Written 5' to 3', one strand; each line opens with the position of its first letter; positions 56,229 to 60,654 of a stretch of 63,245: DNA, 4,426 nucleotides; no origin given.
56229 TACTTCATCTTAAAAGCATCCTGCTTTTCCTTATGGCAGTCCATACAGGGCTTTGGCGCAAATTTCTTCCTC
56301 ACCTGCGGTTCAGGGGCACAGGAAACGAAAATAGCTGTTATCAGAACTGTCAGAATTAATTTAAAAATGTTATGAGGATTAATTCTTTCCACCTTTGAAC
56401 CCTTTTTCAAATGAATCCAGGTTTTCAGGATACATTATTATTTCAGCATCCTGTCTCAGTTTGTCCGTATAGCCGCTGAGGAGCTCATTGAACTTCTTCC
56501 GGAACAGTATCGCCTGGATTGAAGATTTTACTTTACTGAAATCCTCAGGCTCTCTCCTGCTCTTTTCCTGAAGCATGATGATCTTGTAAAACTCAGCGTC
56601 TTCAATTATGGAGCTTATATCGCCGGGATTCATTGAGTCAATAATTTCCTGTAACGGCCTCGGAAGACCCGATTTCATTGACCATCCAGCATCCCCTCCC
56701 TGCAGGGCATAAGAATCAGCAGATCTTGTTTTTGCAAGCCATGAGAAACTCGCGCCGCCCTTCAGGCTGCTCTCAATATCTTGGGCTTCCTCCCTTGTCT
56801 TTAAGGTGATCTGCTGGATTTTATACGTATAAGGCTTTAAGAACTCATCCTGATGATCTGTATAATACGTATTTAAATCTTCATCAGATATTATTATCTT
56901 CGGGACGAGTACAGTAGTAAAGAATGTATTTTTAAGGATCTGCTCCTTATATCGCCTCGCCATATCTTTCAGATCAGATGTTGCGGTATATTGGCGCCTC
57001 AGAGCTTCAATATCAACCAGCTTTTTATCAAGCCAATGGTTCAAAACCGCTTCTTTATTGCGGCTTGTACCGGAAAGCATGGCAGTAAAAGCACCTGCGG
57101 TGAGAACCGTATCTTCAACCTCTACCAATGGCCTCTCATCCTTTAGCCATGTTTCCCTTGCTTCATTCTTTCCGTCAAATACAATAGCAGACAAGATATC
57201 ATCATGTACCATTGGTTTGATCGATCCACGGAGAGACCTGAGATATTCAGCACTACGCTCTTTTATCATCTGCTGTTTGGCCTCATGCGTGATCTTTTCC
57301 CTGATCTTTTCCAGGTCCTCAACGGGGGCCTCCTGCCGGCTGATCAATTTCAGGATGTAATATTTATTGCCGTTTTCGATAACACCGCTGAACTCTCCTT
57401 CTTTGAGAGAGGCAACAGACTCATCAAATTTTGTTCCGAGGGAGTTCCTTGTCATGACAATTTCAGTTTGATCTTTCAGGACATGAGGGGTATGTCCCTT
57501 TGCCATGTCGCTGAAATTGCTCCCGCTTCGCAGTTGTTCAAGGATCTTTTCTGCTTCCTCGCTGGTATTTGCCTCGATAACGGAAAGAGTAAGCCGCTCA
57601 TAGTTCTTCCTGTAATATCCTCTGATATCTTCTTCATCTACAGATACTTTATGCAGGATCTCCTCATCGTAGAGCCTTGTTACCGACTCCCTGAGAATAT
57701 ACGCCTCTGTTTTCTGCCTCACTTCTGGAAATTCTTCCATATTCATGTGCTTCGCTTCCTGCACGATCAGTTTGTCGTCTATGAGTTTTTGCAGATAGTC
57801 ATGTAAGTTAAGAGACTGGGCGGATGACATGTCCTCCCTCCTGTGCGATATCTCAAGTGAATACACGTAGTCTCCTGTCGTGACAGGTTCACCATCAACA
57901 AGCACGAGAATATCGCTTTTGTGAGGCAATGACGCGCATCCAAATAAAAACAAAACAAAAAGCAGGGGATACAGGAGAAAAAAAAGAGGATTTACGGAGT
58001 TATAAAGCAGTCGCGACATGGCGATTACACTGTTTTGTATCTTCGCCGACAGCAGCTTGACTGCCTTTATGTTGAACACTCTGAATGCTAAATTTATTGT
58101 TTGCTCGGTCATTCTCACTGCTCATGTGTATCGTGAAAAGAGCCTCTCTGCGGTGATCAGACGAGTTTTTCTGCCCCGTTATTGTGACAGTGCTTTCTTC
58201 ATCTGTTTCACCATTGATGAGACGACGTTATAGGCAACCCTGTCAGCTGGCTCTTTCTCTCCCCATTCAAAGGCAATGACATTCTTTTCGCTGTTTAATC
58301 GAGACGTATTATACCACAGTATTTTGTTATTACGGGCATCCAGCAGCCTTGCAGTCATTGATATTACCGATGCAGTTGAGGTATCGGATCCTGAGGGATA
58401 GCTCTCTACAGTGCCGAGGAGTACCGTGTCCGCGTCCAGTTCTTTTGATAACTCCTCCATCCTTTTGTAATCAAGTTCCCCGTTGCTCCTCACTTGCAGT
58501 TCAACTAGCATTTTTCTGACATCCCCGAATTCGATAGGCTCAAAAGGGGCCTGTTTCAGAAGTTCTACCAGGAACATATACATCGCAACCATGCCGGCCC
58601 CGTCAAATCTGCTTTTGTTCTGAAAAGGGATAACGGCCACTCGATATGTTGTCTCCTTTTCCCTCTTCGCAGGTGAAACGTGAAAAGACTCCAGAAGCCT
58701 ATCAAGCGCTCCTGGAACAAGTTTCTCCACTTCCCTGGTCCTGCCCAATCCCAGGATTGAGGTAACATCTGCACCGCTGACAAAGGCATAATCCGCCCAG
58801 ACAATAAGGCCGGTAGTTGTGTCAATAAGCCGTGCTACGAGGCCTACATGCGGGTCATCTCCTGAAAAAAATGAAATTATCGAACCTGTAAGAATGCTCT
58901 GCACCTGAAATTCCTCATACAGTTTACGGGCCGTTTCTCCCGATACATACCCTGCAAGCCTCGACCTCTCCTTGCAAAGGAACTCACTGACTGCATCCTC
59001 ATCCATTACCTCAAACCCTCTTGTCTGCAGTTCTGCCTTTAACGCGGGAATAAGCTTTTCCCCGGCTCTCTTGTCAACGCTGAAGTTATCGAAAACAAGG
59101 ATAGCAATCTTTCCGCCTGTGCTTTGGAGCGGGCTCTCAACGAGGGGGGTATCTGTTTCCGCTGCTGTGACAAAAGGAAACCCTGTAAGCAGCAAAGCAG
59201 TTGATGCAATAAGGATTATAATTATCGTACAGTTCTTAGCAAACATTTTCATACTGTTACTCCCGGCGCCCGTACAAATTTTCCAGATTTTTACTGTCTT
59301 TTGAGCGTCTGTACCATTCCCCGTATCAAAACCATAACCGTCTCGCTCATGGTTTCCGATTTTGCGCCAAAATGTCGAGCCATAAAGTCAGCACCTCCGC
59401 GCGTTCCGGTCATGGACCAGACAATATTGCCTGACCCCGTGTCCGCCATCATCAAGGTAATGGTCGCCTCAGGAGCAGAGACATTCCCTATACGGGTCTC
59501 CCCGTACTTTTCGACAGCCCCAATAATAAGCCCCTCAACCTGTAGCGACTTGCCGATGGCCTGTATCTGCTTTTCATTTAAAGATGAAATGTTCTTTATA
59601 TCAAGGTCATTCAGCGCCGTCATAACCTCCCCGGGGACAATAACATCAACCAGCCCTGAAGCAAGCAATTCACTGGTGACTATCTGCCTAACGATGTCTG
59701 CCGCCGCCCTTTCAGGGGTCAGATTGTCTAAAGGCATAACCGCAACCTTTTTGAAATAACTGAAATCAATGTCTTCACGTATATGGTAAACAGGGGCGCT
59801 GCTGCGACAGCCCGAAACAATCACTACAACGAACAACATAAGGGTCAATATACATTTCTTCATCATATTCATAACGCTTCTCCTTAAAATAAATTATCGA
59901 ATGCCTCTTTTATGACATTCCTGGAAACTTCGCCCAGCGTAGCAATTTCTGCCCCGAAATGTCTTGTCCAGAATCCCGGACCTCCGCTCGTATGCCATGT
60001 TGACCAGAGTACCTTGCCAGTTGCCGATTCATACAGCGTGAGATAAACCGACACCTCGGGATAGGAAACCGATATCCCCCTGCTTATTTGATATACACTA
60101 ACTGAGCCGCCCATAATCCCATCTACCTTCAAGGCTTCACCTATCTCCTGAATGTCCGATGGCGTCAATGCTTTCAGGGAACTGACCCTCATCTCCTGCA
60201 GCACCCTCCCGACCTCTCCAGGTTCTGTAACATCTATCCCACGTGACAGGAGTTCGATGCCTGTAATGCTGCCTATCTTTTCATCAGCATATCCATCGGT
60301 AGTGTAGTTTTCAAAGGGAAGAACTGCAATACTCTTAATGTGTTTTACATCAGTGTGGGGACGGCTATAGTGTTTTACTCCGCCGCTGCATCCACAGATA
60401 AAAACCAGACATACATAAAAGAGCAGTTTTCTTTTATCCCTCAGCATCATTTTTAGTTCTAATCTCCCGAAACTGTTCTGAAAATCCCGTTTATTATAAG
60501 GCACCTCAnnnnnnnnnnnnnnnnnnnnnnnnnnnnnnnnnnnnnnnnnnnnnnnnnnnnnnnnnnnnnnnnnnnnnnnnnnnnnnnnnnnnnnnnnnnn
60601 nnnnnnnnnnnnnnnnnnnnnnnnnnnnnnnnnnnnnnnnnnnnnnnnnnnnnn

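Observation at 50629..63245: OmcS-type nanowire with a complete companion assembly/export module, apparently outside Geobacter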

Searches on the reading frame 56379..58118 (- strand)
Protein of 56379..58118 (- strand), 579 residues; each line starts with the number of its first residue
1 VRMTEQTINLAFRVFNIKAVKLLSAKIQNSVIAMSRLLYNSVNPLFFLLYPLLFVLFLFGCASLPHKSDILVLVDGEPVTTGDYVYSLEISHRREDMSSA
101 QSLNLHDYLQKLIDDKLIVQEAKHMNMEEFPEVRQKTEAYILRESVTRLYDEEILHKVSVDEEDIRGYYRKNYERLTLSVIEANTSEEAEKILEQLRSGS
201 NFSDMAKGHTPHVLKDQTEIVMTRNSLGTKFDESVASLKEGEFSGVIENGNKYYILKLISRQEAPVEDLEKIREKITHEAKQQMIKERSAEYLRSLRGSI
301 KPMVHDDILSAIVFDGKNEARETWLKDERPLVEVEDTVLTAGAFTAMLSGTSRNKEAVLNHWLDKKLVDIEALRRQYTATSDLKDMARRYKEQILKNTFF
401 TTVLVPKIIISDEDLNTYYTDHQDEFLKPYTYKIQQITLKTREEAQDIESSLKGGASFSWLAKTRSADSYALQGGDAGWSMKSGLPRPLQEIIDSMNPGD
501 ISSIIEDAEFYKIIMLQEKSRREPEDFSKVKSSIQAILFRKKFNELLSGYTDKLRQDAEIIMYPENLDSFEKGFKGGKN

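Call 4: search_protein_families(library=pfam, proteins=[window:56379-58118:-], max_evalue=0.01)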
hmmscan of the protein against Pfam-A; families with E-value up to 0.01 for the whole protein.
window:56379-58118:- (579 aa): 3 families
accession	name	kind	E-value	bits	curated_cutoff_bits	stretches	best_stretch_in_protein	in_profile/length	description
PF13145.12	Rotamase_2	-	7.1e-32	111.2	27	2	160-274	1-121/121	PPIC-type PPIASE domain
PF00639.27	Rotamase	-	7e-20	72.3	21.7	2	440-517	17-96/97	PPIC-type PPIASE domain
PF13616.12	Rotamase_3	-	2.7e-16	60.6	22.5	2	439-519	34-115/116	PPIC-type PPIASE domain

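Call 5: search_protein_families(library=ncbifam, proteins=[window:56379-58118:-], max_evalue=0.01)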
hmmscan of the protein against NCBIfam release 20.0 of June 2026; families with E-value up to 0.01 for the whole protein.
window:56379-58118:- (579 aa): 10 families
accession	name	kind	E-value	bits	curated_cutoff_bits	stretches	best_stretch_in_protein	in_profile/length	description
NF000809.0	PRK00059.1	equivalog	7.3e-33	114.4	303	2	373-567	141-335/336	peptidylprolyl isomerase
NF008054.0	PRK10788.1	equivalog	3.6e-31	108.6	493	2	407-542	246-381/626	peptidylprolyl isomerase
NF002827.0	PRK03002.1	equivalog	1.4e-15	57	343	2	432-540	137-244/285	peptidylprolyl isomerase PrsA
TIGR02925.1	cis_trans_EpsD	equivalog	1.3e-13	51.1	108.9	2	68-267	26-231/232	EpsD family peptidyl-prolyl cis-trans isomerase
NF008038.0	PRK10770.1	equivalog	6.8e-13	48.2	394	1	440-518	194-272/431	peptidylprolyl isomerase SurA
NF002824.0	PRK02998.1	subfamily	4.9e-10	39.2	360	2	152-292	114-252/283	peptidylprolyl isomerase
NF003356.0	PRK04405.1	subfamily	1e-09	37.9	339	2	150-278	118-255/299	peptidylprolyl isomerase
NF002846.0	PRK03095.1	equivalog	4.5e-09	36.2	361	2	363-544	68-245/287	peptidylprolyl isomerase PrsA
TIGR02933.1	nifM_nitrog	equivalog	3.5e-08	33.6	168.2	1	373-508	68-209/256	nitrogen fixation protein NifM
NF011969.0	PRK15441.1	equivalog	0.00022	21.6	127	0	188-261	17-92/93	peptidylprolyl isomerase PpiC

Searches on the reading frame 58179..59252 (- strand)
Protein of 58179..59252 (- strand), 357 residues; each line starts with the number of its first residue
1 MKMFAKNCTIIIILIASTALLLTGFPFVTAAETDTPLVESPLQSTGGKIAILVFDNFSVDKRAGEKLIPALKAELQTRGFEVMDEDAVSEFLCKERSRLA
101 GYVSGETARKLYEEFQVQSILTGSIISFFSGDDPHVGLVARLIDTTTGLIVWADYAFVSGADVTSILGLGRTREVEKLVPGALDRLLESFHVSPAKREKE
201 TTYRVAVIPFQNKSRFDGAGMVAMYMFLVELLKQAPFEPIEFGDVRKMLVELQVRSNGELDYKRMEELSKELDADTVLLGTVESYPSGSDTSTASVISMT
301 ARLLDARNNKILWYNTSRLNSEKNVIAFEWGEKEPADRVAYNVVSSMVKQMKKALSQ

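Call 4: search_protein_families(library=pfam, proteins=[window:58179-59252:-], max_evalue=0.01)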
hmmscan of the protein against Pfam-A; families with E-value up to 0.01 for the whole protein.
window:58179-59252:- (357 aa): 4 families
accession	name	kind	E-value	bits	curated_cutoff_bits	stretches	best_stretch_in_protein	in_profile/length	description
PF05643.16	GNA1162-like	-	2.8e-08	34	25.9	1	256-324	64-133/185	Putative lipoprotein GNA1162-like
PF17680.6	FlgO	-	4.8e-07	30.1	22.6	0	244-317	58-123/130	FlgO protein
PF03783.19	CsgG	-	9.8e-06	25.5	20.8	1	202-291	9-107/210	Curli production assembly/transport component CsgG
PF13036.11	LpoB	-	5.8e-05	23.5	22.3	0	181-316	8-144/147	Peptidoglycan-synthase activator LpoB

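Call 5: search_protein_families(library=ncbifam, proteins=[window:58179-59252:-], max_evalue=0.01)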
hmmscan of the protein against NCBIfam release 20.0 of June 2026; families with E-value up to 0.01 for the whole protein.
window:58179-59252:- (357 aa): 1 family
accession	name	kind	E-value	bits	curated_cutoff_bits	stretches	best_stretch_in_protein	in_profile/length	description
TIGR02722.1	lp_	equivalog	1.3e-05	25.2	110.55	0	75-156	98-185/189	penicillin-binding protein activator LpoB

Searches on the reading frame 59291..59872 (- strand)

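Call 4: search_protein_families(library=pfam, proteins=[window:59291-59872:-], max_evalue=0.01)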
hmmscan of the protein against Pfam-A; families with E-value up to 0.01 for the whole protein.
window:59291-59872:- (193 aa): 1 family
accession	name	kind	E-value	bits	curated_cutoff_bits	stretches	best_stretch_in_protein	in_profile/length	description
PF13036.11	LpoB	-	0.00032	21.1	22.3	1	43-153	32-142/147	Peptidoglycan-synthase activator LpoB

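Call 5: search_protein_families(library=ncbifam, proteins=[window:59291-59872:-], max_evalue=0.01)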
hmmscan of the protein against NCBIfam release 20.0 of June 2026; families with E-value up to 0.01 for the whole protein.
window:59291-59872:- (193 aa): 1 family
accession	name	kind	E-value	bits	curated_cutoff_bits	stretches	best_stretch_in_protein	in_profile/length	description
TIGR02722.1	lp_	equivalog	0.0001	22.3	110.55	1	45-153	74-182/189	penicillin-binding protein activator LpoB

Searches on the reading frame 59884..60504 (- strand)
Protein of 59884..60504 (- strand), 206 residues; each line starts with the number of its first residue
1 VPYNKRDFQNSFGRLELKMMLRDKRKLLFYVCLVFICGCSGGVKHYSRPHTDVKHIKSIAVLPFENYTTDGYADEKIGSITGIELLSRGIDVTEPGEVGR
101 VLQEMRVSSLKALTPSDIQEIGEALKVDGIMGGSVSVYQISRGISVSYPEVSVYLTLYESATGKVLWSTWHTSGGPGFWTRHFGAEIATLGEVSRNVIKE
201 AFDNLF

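Call 4: search_protein_families(library=pfam, proteins=[window:59884-60504:-], max_evalue=0.01)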
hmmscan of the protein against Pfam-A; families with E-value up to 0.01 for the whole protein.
window:59884-60504:- (206 aa): 1 family
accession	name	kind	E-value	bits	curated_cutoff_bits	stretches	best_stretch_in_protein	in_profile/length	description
PF05643.16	GNA1162-like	-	0.0031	17.5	25.9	1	56-169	11-124/185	Putative lipoprotein GNA1162-like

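Call 5: search_protein_families(library=ncbifam, proteins=[window:59884-60504:-], max_evalue=0.01)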
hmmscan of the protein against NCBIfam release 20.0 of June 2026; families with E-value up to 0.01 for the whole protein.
window:59884-60504:- (206 aa): 0 families
